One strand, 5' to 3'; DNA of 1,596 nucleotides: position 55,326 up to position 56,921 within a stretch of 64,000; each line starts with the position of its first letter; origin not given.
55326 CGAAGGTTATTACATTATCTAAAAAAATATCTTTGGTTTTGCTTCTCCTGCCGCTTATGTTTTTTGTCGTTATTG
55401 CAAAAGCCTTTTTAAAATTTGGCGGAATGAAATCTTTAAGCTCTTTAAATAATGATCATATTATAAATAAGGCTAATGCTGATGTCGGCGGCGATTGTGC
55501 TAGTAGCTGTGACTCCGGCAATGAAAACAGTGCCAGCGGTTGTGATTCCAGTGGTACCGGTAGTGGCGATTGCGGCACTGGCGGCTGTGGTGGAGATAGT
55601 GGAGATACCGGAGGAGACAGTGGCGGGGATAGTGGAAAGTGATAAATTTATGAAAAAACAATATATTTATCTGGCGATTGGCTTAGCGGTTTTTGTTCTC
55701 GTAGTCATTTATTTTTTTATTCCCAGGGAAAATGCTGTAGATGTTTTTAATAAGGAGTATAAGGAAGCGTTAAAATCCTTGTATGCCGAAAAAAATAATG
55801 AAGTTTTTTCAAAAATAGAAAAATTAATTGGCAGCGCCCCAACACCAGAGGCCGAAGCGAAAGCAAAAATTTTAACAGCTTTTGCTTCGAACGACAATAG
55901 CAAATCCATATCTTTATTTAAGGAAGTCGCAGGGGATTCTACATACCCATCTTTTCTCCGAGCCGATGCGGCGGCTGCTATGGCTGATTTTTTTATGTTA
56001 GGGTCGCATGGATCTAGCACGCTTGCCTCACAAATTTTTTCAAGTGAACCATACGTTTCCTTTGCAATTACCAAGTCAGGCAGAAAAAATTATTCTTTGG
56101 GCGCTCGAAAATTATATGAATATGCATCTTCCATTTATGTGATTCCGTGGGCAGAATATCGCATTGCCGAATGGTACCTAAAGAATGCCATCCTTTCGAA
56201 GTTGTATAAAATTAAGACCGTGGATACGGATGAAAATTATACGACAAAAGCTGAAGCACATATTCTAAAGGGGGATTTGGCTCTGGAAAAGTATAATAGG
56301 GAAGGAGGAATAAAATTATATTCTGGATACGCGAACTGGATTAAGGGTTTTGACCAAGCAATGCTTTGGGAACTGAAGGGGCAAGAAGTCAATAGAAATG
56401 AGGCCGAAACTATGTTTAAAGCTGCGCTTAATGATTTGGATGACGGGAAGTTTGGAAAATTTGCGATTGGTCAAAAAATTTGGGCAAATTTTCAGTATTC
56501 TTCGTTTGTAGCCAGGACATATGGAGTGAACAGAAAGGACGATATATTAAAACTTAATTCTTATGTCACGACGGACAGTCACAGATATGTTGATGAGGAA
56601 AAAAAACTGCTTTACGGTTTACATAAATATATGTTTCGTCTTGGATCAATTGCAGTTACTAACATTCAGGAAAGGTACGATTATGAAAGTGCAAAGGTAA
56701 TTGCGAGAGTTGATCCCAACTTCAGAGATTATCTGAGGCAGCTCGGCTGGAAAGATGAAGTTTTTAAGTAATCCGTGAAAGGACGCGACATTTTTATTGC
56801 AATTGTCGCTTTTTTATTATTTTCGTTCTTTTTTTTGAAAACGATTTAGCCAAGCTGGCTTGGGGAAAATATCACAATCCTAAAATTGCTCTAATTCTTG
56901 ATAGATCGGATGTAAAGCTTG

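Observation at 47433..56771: Thiazole/oxazole-type RiPP (TOMM-like) biosynthetic gene cluster in what looks like a CPR-type genome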

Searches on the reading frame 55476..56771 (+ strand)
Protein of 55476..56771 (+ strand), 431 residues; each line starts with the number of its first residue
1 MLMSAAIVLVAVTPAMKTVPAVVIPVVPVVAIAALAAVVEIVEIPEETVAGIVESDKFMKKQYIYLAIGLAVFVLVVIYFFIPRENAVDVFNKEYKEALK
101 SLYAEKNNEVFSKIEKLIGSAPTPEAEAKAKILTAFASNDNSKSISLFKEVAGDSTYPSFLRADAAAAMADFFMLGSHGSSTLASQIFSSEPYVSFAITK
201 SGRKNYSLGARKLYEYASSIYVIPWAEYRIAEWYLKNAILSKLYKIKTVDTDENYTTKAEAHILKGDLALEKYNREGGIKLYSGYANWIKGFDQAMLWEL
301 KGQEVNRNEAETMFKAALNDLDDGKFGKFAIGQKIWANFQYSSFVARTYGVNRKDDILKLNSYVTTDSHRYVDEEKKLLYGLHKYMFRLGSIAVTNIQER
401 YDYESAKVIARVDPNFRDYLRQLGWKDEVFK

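Call 3: search_protein_families(library=pfam, proteins=[window:55476-56771:+], max_evalue=0.01)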
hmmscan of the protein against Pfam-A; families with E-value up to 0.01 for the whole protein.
window:55476-56771:+ (431 aa): 0 families

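Call 4: search_protein_families(library=ncbifam, proteins=[window:55476-56771:+], max_evalue=0.01)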
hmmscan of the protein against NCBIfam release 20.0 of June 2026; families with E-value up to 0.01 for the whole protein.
window:55476-56771:+ (431 aa): 0 families
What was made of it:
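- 55650..56771 (+): 'TM373': N-terminal TM helix followed by a TPR-like alpha-solenoid (373 aa). It has no Pfam or NCBIfam family. Proposed precursor-handling protein. No family hits (calls 3, 4).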

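Call 29: find_homologous_proteins(query=window:55650-56771:+, max_evalue=0.001)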
Query window:55650-56771:+ (373 aa): 2 proteins with E <= 0.001 among 5303 candidates.
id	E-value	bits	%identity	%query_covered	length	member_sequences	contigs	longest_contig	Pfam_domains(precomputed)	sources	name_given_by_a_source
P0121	3.9e-242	820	100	100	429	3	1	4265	-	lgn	-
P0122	4.2e-81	291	43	99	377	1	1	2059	-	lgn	-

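Call 32: search_solved_structures(query=A2, max_evalue=10)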
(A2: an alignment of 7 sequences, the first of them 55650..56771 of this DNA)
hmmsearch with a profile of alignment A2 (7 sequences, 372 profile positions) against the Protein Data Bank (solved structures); distinct sequences matched with E-value up to 10: 21.
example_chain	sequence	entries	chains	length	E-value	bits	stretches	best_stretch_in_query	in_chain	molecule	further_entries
4g2k_A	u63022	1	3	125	0.091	15.5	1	49-122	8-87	General control protein GCN4, Envelope glycoprotein GP2 chimera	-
3sh6_A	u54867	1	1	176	0.22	14.2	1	267-333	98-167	Ferritin, middle subunit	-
3shx_A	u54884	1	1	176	0.23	14.1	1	267-333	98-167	Ferritin, middle subunit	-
9x6r_A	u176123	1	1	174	0.26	14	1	267-334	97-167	Ferritin, middle subunit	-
5xho_A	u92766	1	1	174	0.29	13.8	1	267-333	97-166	Ferritin, middle subunit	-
4mjy_A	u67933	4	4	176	0.35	13.5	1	267-333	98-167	Ferritin, middle subunit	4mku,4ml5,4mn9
5xhm_A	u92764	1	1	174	0.41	13.3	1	267-333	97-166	Ferritin, middle subunit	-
6i9p_A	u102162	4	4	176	0.42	13.3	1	267-333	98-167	Ferritin, middle subunit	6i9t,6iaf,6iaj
3se1_A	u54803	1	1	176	0.43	13.3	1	267-333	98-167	Ferritin, middle subunit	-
1mfr_A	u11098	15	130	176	0.43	13.3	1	267-333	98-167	M FERRITIN | Ferritin, middle subunit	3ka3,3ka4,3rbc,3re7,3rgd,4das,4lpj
4p18_A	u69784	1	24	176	0.48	13.1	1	266-333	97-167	Ferritin, middle subunit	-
5xhn_A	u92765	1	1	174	0.48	13.1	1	267-333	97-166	Ferritin, middle subunit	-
6hsy_A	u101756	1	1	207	1.3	11.7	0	39-109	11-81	Toluene tolerance protein Ttg2D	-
5t87_A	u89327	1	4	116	1.5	11.4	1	73-122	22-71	CdiI immunity protein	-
7bqs_A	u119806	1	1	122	2.2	10.9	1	36-107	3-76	Nomur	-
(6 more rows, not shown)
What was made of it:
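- Tried and rejected: A PDB sequence-profile search with TM373 found nothing significant; the best E was 0.09 (call 32).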

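Call 63: find_homologous_proteins(query=A2, max_evalue=0.001)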
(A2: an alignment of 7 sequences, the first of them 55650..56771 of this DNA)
Query A2 (7 sequences) (373 aa, profile of the alignment): 4 proteins with E <= 0.001 among 8000 candidates.
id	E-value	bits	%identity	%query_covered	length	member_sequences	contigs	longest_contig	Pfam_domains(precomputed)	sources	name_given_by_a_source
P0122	8.6e-147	508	43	99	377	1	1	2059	-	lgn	-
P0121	3.9e-139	482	100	100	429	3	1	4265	-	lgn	-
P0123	2.7e-116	407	25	99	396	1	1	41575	-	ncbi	ncbi:MAG: hypothetical protein V1814_01225 [Candidatus Moraniibacteriota bacterium]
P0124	2.5e-92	328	25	85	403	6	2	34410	-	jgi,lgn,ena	jgi:hypothetical protein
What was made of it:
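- Tried and rejected: Word-indexed homologue searches for TM373 found only 2 and then 4 proteins (calls 29, 63).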

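Call 70: predict_structure(alignment_id=A3)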
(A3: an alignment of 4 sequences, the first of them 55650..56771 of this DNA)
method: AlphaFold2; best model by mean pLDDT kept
length: 373 residues; sequences in the alignment: 4
mean_pLDDT: 84.1   pTM: 0.82
mean pLDDT of the five models: 84.1, 81.0, 80.6, 79.8, 77.7
residues with pLDDT >= 90: 157; 70-90: 162; 50-70: 49; < 50: 5
segments of 3 or more residues with pLDDT < 50: none
pLDDT, mean of each block of 10 residues (from residue 1): 75 81 67 86 68 83 91 87 85 93 92 70 71 75 64 90 92 93 85 92 96 70 76 96 95 95 70 86 96 96 92 76 84 70 89 95 90 78
secondary structure, 60 per line:
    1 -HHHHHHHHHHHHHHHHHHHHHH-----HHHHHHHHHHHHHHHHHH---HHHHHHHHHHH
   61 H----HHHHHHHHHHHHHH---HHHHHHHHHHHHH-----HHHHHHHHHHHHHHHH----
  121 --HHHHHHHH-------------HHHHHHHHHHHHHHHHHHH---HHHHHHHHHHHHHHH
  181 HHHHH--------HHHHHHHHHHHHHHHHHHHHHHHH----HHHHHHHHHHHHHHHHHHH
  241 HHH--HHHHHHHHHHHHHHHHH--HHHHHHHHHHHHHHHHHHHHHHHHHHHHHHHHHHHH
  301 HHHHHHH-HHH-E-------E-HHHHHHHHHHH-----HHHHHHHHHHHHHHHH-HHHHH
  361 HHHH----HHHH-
elements in order: H2-23 H29-46 H50-61 H66-79 H83-95 H101-116 H123-130 H144-162 H166-185 H194-217 H222-243 H246-262 H265-307 H323-333 H339-354 H356-364 H369-372
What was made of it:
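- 55650..56771 (+): The AF2 model is all-alpha with pLDDT 84 (call 70).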

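Call 72: search_protein_representatives(alignment_id=A3)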
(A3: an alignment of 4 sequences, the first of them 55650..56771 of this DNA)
Query: 4 sequences, 381 profile positions. Proteins with E-value up to 0.001 (for the whole library): 667; up to 1e-10: 413; up to 1e-30: 39. The best 150 are listed.
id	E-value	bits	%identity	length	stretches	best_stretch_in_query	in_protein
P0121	2.8e-175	599.6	-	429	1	1-381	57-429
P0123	3.6e-165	566.3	-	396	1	1-380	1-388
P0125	2.2e-83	297.1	-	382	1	2-380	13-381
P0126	1.2e-82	294.7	-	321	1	1-327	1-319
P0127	5.0e-78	279.5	-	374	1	4-376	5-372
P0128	1.1e-75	271.8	-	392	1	2-380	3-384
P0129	7.7e-75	269.0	-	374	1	9-376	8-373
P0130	2.6e-73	264.0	-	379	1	7-376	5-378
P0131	2.8e-73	263.9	-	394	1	1-376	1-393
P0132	3.5e-72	260.3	-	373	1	2-376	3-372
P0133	2.2e-68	247.8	-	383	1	7-380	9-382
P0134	1.1e-67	245.5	-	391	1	1-380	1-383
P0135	2.9e-62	227.6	-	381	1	6-376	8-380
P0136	6.4e-60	219.9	-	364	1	1-376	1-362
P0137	1.4e-57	212.2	-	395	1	4-376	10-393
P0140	1.5e-49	185.8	-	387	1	3-376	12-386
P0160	1.9e-32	129.5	-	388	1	9-375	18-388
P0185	3.2e-24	102.4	-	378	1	2-376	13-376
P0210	2.9e-22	95.9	-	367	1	48-375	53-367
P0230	4.5e-21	92.0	-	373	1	12-376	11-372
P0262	2.4e-19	86.3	-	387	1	6-376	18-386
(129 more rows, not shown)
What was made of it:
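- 55650..56771 (+): A full search found 667 cluster representatives at E <= 1e-3, about 360-400 aa among the best 150 listed (call 72).
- Tried and rejected: The full HMMER search was needed (call 72).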

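Call 73: find_encoding_contigs(protein=P0128, flank=6000, max_places=2)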
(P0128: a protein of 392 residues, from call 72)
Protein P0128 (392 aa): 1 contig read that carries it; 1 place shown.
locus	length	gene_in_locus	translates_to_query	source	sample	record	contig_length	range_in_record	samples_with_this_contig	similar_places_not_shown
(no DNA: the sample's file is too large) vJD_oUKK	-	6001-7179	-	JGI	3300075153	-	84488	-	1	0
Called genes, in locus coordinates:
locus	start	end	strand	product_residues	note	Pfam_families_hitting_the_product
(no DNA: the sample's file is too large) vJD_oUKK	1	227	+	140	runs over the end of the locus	-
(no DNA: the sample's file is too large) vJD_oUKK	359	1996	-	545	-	PF01011:PQQ (faint), PF13360:PQQ_2 (weak), PF13570:Beta-prop_ACSF4, PF25174:Beta-prop_THOC3 (weak), PF13360:PQQ_2, PF13570:Beta-prop_ACSF4, PF25175:Beta-prop_WDR5 (weak), PF13360:PQQ_2 (weak), +2 more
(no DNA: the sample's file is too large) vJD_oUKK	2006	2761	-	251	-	PF00881:Nitroreductase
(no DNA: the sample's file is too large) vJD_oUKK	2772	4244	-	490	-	PF02624:YcaO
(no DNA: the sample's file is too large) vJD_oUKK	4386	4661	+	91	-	-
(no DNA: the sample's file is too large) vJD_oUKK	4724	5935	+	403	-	-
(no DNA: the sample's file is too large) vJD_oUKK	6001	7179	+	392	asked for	-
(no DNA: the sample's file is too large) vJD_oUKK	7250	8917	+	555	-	PF00515:TPR_1 (faint), PF07719:TPR_2 (faint), PF13181:TPR_8 (faint), PF13414:TPR_11 (faint), PF13428:TPR_14 (faint), PF13431:TPR_17 (faint), PF13432:TPR_16 (faint), PF14559:TPR_19 (faint)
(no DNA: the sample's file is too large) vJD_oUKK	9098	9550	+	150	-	PF22811:Zn_ribbon_NrdR, PF03477:ATP-cone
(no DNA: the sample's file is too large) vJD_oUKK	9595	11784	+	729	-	PF03477:ATP-cone, PF13597:NRDD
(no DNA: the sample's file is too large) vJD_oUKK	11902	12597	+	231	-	PF13353:Fer4_12, PF04055:Radical_SAM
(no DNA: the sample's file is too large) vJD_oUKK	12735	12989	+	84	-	-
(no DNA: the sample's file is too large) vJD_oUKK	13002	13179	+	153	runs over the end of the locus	-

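Call 74: find_encoding_contigs(protein=P0160, flank=6000, max_places=2)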
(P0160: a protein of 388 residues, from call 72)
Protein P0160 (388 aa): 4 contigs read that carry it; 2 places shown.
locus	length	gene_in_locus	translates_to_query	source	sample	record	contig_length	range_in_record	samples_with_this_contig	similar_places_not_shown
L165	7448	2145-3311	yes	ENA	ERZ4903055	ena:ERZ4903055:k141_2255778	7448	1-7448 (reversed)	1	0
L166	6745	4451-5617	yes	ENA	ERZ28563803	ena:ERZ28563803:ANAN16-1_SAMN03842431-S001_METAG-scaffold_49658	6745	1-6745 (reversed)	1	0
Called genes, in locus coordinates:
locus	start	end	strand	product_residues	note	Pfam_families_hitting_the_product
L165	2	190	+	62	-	?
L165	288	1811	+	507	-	PF02624:YcaO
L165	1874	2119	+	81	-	-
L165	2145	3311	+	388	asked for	-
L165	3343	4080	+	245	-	PF00881:Nitroreductase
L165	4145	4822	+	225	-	PF13181:TPR_8 (faint), PF13432:TPR_16 (faint), PF00515:TPR_1 (faint), PF07719:TPR_2 (faint), PF13428:TPR_14 (faint), PF14559:TPR_19 (faint), PF13424:TPR_12 (faint), PF13431:TPR_17 (faint)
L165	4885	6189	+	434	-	-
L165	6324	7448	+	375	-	?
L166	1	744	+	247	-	?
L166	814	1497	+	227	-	-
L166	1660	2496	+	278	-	-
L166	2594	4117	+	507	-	PF02624:YcaO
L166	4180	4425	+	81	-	-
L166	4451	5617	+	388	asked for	-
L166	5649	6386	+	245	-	PF00881:Nitroreductase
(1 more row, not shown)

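Call 75: find_encoding_contigs(protein=P0230, flank=6000, max_places=2)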
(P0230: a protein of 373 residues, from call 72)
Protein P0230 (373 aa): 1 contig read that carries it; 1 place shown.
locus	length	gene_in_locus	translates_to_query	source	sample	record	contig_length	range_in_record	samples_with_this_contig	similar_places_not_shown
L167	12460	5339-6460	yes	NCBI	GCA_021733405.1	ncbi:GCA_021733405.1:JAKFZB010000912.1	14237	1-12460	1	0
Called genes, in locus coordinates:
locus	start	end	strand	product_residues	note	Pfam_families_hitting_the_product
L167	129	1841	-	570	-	PF01011:PQQ (faint), PF13360:PQQ_2, PF23414:Beta-prop_EML_2 (faint), PF13570:Beta-prop_ACSF4, PF13360:PQQ_2, PF13570:Beta-prop_ACSF4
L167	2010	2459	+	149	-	-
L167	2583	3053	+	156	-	PF00581:Rhodanese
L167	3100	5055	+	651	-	PF01871:AMMECR1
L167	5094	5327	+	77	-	-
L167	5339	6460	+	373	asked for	-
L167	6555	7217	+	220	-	PF00085:Thioredoxin (faint), PF13462:Thioredoxin_4, PF01323:DSBA (weak)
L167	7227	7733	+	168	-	-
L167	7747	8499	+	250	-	PF05118:Asp_Arg_Hydrox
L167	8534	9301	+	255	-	PF13432:TPR_16 (faint), PF00515:TPR_1 (faint), PF07719:TPR_2 (faint), PF13181:TPR_8 (faint), PF13431:TPR_17 (faint), PF14559:TPR_19 (faint)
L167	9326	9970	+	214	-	-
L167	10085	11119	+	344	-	-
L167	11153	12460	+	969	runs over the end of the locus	-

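Call 79: find_encoding_contigs(protein=P0140, flank=7000, max_places=1)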
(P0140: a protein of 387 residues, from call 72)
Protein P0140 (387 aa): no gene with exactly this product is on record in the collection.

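Call 80: find_encoding_contigs(protein=P0185, flank=7000, max_places=1)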
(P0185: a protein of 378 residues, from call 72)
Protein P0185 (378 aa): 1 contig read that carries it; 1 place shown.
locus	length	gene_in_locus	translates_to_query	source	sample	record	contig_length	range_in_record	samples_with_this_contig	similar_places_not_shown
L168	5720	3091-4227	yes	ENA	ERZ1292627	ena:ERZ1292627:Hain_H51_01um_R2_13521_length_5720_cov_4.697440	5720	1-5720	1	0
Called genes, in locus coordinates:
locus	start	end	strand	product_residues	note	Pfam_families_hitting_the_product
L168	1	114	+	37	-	?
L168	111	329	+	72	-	-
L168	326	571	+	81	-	-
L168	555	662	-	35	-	-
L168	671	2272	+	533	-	PF02624:YcaO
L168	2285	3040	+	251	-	-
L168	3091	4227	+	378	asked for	-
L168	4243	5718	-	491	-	?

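Call 81: find_encoding_contigs(protein=P0210, flank=7000, max_places=1)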
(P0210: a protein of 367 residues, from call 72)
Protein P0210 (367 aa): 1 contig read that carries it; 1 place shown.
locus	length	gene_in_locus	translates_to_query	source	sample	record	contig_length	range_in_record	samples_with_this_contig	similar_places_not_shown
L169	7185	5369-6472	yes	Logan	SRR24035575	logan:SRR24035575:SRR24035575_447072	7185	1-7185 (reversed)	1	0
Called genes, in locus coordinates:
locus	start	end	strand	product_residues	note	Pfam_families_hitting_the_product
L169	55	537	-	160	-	-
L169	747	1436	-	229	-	-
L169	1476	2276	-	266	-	PF13432:TPR_16 (faint), PF07721:TPR_4 (faint), PF14559:TPR_19 (faint), PF13424:TPR_12 (faint), PF00515:TPR_1 (faint), PF07719:TPR_2 (faint), PF13431:TPR_17 (faint), PF13371:TPR_9 (faint), +3 more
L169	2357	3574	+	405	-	PF13439:Glyco_transf_4, PF13477:Glyco_trans_4_2 (weak), PF13579:Glyco_trans_4_4, PF00534:Glycos_transf_1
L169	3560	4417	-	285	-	PF05114:MbnB_TglH_ChrH, PF01261:AP_endonuc_2 (faint)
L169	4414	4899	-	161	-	-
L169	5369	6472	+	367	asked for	-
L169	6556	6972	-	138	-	-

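Call 82: find_encoding_contigs(protein=P0262, flank=7000, max_places=1)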
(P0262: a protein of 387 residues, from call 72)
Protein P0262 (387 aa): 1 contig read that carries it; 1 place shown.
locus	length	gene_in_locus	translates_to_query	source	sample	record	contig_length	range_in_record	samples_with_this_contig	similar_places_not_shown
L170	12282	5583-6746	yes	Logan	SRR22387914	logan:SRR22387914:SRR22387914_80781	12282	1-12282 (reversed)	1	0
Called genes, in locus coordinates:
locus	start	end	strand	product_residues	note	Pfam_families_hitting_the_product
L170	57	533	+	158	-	PF07963:N_methyl (weak)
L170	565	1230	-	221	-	PF01797:Y1_Tnp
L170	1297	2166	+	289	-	PF06750:A24_N_bact, PF01478:Peptidase_A24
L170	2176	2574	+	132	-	-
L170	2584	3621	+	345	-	-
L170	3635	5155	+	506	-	PF02624:YcaO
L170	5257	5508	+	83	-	-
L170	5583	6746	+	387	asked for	-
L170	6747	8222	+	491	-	PF20154:LNT_N, PF00795:CN_hydrolase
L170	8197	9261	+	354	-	-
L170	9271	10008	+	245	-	PF00881:Nitroreductase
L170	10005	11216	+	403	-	-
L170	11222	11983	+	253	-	PF13432:TPR_16 (faint), PF07719:TPR_2 (faint), PF00515:TPR_1 (faint), PF14559:TPR_19 (faint), PF13181:TPR_8 (faint), PF13424:TPR_12 (faint), PF13428:TPR_14 (faint), PF13431:TPR_17 (faint)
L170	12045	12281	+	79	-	?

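Call 90: search_protein_families(library=pfam, proteins=[L169:4414-4923:-, L169:3560-4417:-, L167:3100-5055:+, L167:7227-7733:+, L167:7747-8499:+, L170:8197-9261:+, L170:10005-11216:+, L168:2285-3040:+, L165:4885-6189:+, L167:8534-9301:+], max_evalue=0.001)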
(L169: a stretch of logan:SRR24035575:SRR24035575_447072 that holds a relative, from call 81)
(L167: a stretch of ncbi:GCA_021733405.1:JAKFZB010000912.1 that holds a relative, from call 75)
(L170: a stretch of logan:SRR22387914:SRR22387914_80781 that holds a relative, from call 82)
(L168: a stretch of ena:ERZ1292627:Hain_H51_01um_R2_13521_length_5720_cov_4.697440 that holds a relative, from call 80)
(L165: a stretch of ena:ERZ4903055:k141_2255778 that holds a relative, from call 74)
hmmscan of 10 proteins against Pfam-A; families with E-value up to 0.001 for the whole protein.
L169:4414-4923:- (169 aa): 0 families

L169:3560-4417:- (285 aa): 2 families
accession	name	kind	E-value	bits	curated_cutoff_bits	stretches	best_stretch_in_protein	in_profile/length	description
PF05114.20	MbnB_TglH_ChrH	-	1.4e-73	247.8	25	1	12-278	1-261/263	RiPP precursor modification enzyme MbnB/TglH/ChrH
PF01261.30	AP_endonuc_2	-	1.5e-05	25.3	31.1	1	115-231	93-206/249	Xylose isomerase-like TIM barrel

L167:3100-5055:+ (651 aa): 1 family
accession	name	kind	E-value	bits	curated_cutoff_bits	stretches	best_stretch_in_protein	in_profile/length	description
PF01871.22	AMMECR1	-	2e-10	40.8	25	1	182-302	41-158/168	AMMECR1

L167:7227-7733:+ (168 aa): 0 families

L167:7747-8499:+ (250 aa): 1 family
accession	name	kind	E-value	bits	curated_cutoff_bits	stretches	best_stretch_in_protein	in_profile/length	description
PF05118.21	Asp_Arg_Hydrox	-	4.7e-17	62.7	22.6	1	75-192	46-154/157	Aspartyl/Asparaginyl beta-hydroxylase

L170:8197-9261:+ (354 aa): 0 families

L170:10005-11216:+ (403 aa): 0 families

L168:2285-3040:+ (251 aa): 1 family
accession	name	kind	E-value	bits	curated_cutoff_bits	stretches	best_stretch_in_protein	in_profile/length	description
PF14890.11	Intein_splicing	-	3.5e-05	24.1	35.8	0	117-196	12-93/155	Intein splicing domain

L165:4885-6189:+ (434 aa): 3 families
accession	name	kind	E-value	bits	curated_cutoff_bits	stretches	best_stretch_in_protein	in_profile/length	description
PF18911.6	PKD_4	-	2.2e-05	24.9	27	1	329-405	1-72/85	PKD domain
PF25788.1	Ig_Rha78A_N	-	5.4e-05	23.8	27.4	1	227-306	20-98/105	Rha78A-like, N-terminal immunoglobulin domain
PF00801.26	PKD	-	0.00017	22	23.5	1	343-404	11-68/80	PKD domain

L167:8534-9301:+ (255 aa): 12 families
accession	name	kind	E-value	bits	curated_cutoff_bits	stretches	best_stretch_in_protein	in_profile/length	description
PF07719.23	TPR_2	-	3.1e-12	46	27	0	70-102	2-34/34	Tetratricopeptide repeat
PF13431.12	TPR_17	-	3.1e-10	39.9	24.4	0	126-157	2-33/34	Tetratricopeptide repeat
PF13432.12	TPR_16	-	1.9e-09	38.2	32.7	1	110-159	4-53/65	Tetratricopeptide repeat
PF14559.12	TPR_19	-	1.3e-08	35.4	25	1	120-163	8-51/68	Tetratricopeptide repeat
PF13181.12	TPR_8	-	2.1e-08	34.1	25.7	0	105-134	3-32/34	Tetratricopeptide repeat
PF00515.34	TPR_1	-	1.9e-07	31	27.8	0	104-135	2-33/34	Tetratricopeptide repeat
PF13428.12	TPR_14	-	3.7e-05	24.4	23.5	0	71-106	3-38/44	Tetratricopeptide repeat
PF13174.12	TPR_6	-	0.00017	22.4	26.3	0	107-136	4-33/33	Tetratricopeptide repeat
PF13424.12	TPR_12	-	0.00046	20.8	30.1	0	72-128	6-70/77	Tetratricopeptide repeat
PF07721.20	TPR_4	-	0.00049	20.9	27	0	138-161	2-25/26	Tetratricopeptide repeat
PF12895.13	ANAPC3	-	0.00049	20.7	27.2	0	68-128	23-81/82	Anaphase-promoting complex, cyclosome, subunit 3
PF09976.15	TPR_21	-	0.00098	19.3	25.5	0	144-195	120-171/193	Tetratricopeptide repeat-like domain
